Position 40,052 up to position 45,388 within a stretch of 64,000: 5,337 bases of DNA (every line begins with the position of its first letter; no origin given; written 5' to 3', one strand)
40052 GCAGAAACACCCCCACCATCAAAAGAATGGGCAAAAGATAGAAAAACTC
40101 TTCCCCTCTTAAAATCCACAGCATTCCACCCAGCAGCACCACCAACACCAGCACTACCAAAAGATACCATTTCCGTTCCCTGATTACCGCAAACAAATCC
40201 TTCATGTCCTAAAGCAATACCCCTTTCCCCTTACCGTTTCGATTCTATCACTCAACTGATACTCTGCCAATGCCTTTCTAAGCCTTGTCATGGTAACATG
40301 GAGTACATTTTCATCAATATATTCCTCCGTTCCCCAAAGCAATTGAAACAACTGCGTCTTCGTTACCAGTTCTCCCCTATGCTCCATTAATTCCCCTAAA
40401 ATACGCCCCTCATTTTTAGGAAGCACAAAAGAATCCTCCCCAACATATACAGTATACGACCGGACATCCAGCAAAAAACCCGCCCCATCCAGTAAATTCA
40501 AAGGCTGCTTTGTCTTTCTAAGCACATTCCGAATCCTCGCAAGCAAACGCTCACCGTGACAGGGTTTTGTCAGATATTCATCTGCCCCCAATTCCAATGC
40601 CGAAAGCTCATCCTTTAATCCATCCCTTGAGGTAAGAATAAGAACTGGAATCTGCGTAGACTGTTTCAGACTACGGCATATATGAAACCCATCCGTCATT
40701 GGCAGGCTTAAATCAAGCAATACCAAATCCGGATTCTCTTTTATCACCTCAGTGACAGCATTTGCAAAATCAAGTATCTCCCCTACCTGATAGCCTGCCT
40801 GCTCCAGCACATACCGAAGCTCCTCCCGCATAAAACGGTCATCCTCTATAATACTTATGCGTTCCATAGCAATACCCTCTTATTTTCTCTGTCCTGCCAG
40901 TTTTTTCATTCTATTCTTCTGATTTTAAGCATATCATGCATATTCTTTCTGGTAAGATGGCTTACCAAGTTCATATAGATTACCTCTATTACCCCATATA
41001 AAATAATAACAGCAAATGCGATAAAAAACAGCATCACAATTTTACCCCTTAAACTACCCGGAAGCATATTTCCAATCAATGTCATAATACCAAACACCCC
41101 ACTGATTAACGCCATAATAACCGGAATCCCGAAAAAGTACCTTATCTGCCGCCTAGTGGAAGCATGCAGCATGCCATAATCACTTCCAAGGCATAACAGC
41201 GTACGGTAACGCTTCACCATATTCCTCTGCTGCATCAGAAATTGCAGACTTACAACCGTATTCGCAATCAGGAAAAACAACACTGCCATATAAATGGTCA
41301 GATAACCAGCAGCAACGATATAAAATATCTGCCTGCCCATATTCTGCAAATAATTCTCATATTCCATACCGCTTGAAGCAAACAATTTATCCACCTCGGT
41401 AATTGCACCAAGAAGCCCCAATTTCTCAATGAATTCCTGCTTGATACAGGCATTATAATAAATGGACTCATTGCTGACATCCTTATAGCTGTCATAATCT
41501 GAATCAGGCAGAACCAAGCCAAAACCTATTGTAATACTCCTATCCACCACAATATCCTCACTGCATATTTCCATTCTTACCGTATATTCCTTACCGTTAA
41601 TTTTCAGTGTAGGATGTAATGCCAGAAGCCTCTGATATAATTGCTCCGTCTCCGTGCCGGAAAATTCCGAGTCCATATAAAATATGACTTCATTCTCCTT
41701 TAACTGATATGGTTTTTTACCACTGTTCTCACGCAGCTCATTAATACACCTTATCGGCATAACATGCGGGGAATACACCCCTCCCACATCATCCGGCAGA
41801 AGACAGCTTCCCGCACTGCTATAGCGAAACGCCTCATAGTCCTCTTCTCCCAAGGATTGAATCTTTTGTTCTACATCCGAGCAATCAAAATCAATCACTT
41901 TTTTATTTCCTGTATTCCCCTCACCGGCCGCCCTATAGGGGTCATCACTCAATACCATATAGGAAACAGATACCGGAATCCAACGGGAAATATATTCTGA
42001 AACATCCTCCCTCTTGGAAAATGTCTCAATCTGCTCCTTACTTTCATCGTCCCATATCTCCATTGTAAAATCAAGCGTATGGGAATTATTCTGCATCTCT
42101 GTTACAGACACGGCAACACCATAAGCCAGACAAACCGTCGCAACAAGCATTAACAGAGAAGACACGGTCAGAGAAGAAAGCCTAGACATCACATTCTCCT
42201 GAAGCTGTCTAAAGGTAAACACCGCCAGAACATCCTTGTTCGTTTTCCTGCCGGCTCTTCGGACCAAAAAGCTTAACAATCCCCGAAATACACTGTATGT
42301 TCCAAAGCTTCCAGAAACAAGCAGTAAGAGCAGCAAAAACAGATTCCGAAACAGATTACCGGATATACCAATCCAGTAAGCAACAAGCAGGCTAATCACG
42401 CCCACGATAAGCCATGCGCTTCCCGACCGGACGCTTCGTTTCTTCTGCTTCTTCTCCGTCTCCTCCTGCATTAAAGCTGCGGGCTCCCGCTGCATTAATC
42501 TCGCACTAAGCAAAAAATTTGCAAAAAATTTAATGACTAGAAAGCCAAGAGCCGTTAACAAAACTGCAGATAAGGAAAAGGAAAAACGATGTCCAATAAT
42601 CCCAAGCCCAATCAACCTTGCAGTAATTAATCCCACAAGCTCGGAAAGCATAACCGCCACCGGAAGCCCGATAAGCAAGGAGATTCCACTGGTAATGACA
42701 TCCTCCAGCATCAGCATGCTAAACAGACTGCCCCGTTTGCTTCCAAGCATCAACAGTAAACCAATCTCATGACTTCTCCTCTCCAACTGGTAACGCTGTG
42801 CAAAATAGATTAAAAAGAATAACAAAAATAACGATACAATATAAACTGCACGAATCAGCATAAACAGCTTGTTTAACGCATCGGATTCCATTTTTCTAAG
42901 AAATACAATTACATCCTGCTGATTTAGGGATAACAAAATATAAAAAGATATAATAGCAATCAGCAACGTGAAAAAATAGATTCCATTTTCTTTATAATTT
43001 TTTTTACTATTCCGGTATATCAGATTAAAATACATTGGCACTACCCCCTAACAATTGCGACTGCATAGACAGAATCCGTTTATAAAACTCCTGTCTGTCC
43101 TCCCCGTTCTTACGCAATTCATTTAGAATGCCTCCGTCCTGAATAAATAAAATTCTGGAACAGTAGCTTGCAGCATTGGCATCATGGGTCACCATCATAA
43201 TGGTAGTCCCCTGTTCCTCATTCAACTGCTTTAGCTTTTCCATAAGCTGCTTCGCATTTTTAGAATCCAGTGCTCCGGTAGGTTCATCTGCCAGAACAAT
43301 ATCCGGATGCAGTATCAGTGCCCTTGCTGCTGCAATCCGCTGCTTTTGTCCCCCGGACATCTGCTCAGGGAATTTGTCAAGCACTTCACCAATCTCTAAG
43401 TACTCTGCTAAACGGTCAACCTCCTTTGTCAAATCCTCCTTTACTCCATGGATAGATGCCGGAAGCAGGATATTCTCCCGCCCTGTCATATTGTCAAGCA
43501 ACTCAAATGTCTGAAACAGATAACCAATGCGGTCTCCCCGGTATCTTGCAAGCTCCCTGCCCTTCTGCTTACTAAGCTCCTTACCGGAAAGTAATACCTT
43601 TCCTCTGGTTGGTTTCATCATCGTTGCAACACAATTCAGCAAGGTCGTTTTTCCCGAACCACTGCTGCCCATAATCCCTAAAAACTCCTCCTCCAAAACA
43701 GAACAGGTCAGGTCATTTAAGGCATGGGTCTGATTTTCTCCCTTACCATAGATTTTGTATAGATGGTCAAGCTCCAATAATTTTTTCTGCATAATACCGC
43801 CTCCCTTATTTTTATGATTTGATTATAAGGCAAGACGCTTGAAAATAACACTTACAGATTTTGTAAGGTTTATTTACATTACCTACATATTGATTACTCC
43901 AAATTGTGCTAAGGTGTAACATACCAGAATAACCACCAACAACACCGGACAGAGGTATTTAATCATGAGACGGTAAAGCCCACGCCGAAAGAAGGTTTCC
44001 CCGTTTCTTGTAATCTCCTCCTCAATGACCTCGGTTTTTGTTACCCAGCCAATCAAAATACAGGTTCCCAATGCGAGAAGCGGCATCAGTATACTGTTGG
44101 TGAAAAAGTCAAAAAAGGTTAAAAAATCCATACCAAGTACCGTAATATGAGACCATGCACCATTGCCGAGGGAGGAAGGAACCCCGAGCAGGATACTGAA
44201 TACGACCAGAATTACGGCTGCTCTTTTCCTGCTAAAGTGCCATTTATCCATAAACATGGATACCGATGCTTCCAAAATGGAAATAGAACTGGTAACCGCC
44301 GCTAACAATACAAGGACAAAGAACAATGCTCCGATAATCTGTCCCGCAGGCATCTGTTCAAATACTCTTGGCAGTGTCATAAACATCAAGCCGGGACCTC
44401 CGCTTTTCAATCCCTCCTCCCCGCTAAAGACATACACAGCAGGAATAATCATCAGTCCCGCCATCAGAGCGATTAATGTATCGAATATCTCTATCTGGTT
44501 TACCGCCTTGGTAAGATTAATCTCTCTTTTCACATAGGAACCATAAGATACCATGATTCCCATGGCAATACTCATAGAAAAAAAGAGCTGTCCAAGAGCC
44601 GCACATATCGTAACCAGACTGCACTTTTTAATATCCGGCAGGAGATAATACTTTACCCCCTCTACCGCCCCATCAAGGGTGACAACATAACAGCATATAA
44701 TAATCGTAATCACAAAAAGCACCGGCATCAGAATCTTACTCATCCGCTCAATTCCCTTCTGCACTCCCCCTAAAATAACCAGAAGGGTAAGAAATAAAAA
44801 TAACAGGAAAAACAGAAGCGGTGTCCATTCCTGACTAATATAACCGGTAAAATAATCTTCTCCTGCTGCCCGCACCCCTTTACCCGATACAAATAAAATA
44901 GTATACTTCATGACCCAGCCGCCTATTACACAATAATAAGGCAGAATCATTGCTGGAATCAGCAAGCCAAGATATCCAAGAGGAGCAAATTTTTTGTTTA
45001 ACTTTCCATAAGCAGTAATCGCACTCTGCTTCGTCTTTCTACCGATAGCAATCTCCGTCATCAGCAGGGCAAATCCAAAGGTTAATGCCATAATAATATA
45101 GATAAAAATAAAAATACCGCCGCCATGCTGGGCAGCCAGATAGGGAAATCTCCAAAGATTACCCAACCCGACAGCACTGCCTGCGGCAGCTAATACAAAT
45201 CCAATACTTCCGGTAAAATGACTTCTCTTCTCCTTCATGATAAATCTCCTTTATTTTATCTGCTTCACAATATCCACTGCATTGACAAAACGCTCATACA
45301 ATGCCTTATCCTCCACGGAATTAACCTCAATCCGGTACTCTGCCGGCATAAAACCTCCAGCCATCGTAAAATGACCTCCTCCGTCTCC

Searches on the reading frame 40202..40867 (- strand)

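Call 7: search_protein_families(library=pfam, proteins=[window:40202-40867:-], max_evalue=0.001)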
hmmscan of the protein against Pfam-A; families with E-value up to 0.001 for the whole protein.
window:40202-40867:- (221 aa): 2 families
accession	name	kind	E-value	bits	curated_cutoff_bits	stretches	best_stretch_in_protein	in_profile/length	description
PF00072.30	Response_reg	-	2.1e-26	92.7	30.2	1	4-113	1-111/111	Response regulator receiver domain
PF00486.34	Trans_reg_C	-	3.8e-20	72.2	26.2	1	148-219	5-77/77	Transcriptional regulatory protein, C terminal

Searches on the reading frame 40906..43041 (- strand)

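Call 7: search_protein_families(library=pfam, proteins=[window:40906-43041:-], max_evalue=0.001)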
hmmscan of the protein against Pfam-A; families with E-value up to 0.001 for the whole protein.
window:40906-43041:- (711 aa): 1 family
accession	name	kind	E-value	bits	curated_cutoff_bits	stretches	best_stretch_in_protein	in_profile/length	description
PF02687.27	FtsX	-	2.7e-11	44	25.5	1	66-187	3-120/120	FtsX-like permease C-terminal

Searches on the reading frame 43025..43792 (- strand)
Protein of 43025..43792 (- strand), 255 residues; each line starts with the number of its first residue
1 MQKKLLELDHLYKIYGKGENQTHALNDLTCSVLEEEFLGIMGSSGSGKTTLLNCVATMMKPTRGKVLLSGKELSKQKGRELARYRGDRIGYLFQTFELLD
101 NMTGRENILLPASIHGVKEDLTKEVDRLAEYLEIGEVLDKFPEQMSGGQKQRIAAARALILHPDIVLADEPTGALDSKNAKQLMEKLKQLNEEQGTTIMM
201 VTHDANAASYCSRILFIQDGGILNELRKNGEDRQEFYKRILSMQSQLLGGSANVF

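Call 7: search_protein_families(library=pfam, proteins=[window:43025-43792:-], max_evalue=0.001)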
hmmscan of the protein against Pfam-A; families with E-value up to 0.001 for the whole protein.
window:43025-43792:- (255 aa): 6 families
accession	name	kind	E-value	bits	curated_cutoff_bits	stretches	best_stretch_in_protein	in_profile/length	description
PF00005.33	ABC_tran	-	7.4e-32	111.3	25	1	25-172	1-136/137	ABC transporter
PF02463.25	SMC_N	-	1.4e-05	25.1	40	1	33-214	22-208/220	RecF/RecN/SMC N terminal domain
PF13304.12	AAA_21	-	8.7e-05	23.2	27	0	143-206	236-301/304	AAA domain, putative AbiEii toxin, Type IV TA system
PF13481.12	AAA_25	-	0.00019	21.5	27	0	19-75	16-84/195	AAA domain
PF13191.12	AAA_16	-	0.00022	22.2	32.6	1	19-84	6-66/167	AAA ATPase domain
PF13555.12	AAA_29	-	0.0006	19.9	27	0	38-63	25-50/61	P-loop containing region of AAA domain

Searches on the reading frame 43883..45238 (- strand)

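Call 7: search_protein_families(library=pfam, proteins=[window:43883-45238:-], max_evalue=0.001)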
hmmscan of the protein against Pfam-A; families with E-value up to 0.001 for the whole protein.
window:43883-45238:- (451 aa): 1 family
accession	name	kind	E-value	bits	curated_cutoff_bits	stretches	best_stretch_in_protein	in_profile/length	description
PF00209.24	SNF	-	8.5e-63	213.3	27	2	145-440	181-479/524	Sodium:neurotransmitter symporter family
